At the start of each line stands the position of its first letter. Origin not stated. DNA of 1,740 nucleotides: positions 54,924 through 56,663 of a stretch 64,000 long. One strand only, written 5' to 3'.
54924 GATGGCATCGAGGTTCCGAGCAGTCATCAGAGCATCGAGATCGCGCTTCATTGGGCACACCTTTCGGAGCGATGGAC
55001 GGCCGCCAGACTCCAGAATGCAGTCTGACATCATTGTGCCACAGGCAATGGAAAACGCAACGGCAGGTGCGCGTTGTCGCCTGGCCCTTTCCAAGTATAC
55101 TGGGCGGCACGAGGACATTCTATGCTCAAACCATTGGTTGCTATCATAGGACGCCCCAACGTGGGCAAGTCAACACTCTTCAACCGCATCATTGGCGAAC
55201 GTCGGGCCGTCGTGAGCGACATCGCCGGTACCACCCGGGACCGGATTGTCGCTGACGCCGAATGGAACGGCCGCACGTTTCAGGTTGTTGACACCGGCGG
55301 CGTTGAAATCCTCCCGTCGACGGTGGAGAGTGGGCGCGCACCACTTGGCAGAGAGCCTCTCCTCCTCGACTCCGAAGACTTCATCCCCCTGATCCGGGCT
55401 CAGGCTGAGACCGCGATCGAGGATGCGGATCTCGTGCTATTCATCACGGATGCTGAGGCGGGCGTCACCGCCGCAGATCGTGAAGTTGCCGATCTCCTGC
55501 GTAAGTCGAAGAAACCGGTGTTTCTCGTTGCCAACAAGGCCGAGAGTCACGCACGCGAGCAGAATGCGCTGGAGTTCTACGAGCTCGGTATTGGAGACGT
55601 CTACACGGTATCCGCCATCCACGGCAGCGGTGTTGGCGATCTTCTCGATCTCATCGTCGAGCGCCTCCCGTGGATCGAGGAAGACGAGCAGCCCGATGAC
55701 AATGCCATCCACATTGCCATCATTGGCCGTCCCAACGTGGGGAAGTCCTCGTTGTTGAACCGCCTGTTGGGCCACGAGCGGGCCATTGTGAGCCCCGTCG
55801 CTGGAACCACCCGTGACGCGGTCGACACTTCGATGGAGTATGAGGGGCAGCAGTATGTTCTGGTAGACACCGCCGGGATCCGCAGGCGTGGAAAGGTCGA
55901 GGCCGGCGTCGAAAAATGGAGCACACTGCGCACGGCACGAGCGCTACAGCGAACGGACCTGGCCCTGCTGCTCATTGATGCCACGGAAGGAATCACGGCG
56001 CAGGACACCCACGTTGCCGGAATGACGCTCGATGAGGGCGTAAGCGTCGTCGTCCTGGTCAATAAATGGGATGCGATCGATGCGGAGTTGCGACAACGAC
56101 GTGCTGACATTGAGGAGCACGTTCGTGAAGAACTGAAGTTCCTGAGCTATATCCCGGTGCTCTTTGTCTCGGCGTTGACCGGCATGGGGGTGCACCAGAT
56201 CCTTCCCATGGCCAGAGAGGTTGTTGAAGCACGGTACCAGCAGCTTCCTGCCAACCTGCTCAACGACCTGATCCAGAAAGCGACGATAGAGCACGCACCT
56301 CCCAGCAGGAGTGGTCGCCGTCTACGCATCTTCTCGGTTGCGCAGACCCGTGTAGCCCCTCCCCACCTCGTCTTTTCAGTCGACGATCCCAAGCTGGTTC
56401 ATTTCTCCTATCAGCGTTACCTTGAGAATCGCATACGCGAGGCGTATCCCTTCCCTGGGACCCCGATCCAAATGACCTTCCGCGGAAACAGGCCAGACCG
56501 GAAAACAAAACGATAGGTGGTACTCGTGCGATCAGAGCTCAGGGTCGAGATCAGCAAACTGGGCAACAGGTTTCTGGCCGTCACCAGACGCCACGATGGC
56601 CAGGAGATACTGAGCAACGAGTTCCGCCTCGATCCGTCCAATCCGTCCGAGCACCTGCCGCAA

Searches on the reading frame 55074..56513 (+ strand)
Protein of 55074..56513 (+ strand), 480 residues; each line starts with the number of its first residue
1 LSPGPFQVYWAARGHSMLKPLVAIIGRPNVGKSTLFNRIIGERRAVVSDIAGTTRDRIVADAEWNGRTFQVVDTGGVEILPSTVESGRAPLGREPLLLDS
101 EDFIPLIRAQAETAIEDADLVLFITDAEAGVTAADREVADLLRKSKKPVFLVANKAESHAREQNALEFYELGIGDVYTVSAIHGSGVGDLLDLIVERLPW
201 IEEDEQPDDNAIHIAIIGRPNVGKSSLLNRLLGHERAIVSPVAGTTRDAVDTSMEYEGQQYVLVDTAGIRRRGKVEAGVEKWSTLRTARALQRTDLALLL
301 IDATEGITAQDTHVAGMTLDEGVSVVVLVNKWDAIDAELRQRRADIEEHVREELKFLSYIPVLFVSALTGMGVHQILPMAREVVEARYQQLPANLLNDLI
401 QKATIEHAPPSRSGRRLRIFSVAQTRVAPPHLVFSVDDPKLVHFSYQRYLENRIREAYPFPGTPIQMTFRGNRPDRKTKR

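Call 64: search_protein_families(library=pfam, proteins=[window:55074-56513:+], max_evalue=0.01)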
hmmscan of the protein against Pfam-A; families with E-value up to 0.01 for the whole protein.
window:55074-56513:+ (480 aa): 23 families
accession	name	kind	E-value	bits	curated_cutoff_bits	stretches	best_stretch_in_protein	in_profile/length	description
PF01926.29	MMR_HSR1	-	9.9e-59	196.8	21.9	2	22-155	2-113/113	50S ribosome-binding GTPase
PF00009.33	GTP_EFTU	-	5.8e-31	108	26.5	2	211-384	3-186/188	Elongation factor Tu GTP binding domain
PF14714.11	KH_dom-like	-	1.7e-26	92.8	27.3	1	392-470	3-81/81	KH-domain-like of EngA bacterial GTPase enzymes, C-terminal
PF02421.24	FeoB_N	-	5.5e-23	81.6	27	2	213-377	2-153/156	Ferrous iron transport protein B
PF00350.29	Dynamin_N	-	1.2e-13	51.9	27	1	214-247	1-33/168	Dynamin family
PF03193.22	RsgA_GTPase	-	2.7e-10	40.8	30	1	214-271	109-170/174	RsgA GTPase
PF04548.22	AIG1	-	1.8e-08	34.4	27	2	24-77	5-59/212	AIG1 family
PF03266.21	NTPase_1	-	4.6e-07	30.3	23.9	1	22-159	2-138/168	NTPase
PF08477.19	Roc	-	5.5e-07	30.3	27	0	22-83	2-72/119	Ras of Complex, Roc, domain of DAPkinase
PF00071.28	Ras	-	2.4e-06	27.7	21.6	0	214-377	2-153/162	Ras family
PF00005.33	ABC_tran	-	1.2e-05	26.3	25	0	21-50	13-42/137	ABC transporter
PF00025.27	Arf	-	3.5e-05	23.8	22.3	0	210-251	13-54/174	ADP-ribosylation factor family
PF13401.12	AAA_22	-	0.0005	20.8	27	0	213-235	7-29/130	AAA domain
PF03308.22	MeaB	-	0.00081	18.9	23.1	0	323-382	172-233/273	Methylmalonyl Co-A mutase-associated GTPase MeaB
PF05621.17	TniB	-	0.0017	18.2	22.4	0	194-238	19-62/189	Bacterial TniB protein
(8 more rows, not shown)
